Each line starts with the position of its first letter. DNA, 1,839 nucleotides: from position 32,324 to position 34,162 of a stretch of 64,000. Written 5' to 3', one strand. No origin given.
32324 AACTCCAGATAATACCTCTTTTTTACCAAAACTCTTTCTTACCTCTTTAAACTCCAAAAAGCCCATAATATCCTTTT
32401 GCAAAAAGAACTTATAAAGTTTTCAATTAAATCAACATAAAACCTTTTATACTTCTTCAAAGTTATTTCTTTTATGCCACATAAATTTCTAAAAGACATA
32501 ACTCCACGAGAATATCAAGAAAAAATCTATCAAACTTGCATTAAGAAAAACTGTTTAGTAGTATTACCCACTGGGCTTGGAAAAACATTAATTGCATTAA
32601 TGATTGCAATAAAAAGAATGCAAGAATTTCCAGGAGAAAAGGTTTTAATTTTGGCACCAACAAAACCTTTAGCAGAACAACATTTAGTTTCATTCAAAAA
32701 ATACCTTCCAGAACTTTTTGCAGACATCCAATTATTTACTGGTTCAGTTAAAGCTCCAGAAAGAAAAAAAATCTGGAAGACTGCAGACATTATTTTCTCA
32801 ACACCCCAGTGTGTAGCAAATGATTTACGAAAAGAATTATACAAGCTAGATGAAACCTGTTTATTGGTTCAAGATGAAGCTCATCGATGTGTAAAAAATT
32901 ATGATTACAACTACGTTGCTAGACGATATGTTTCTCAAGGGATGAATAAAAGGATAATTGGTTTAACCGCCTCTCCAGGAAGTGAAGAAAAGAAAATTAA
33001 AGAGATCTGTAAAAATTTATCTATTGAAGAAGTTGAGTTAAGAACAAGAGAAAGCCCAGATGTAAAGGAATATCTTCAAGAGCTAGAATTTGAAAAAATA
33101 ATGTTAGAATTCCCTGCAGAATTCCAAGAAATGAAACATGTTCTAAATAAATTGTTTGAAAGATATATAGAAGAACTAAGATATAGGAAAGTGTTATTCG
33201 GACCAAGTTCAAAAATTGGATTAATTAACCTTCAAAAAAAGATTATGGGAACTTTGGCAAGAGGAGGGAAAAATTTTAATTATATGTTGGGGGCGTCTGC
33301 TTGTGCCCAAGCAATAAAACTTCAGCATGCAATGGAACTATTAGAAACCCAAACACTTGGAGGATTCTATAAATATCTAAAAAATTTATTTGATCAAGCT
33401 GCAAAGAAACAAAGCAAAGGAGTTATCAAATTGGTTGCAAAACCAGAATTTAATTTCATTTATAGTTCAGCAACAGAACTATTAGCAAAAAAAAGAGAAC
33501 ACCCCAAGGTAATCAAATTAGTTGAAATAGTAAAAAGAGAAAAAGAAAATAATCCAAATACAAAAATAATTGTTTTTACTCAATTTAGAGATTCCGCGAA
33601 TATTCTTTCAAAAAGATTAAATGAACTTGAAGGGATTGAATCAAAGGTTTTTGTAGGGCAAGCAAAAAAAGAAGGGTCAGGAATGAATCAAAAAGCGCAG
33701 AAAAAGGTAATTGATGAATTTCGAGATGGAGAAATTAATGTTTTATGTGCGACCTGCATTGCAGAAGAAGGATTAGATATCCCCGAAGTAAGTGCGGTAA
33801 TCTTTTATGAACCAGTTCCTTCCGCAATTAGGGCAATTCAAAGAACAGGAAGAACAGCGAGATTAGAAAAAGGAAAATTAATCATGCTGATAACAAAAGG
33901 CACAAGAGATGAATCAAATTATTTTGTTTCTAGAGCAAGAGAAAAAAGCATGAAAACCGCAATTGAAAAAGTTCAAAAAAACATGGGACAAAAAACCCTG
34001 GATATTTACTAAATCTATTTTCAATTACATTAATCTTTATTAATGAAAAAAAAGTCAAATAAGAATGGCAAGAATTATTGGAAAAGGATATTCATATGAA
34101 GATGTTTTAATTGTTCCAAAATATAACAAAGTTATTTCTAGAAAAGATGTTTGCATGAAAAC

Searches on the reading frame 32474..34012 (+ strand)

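Call 68: search_protein_families(library=pfam, proteins=[window:32474-34012:+], max_evalue=0.0001)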
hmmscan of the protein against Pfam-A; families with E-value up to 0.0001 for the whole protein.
window:32474-34012:+ (512 aa): 5 families
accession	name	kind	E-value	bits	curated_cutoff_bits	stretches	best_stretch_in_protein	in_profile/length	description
PF00270.35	DEAD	-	3.2e-27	95.7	26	1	13-173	2-165/167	DEAD/DEAH box helicase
PF00271.37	Helicase_C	-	3.1e-25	89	23.5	1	346-464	3-109/110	Helicase conserved C-terminal domain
PF04851.21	ResIII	-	1e-23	84.5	22.5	1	9-168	2-162/164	Type III restriction enzyme, res subunit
PF21210.2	RNA_helicase_helical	-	2.1e-10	41.1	27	1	246-326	25-103/108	Putative ATP-dependent RNA helicase, helical bundle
PF18766.7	SWI2_SNF2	-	1.2e-05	25.5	26.7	1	25-174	19-161/221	SWI2/SNF2 ATPase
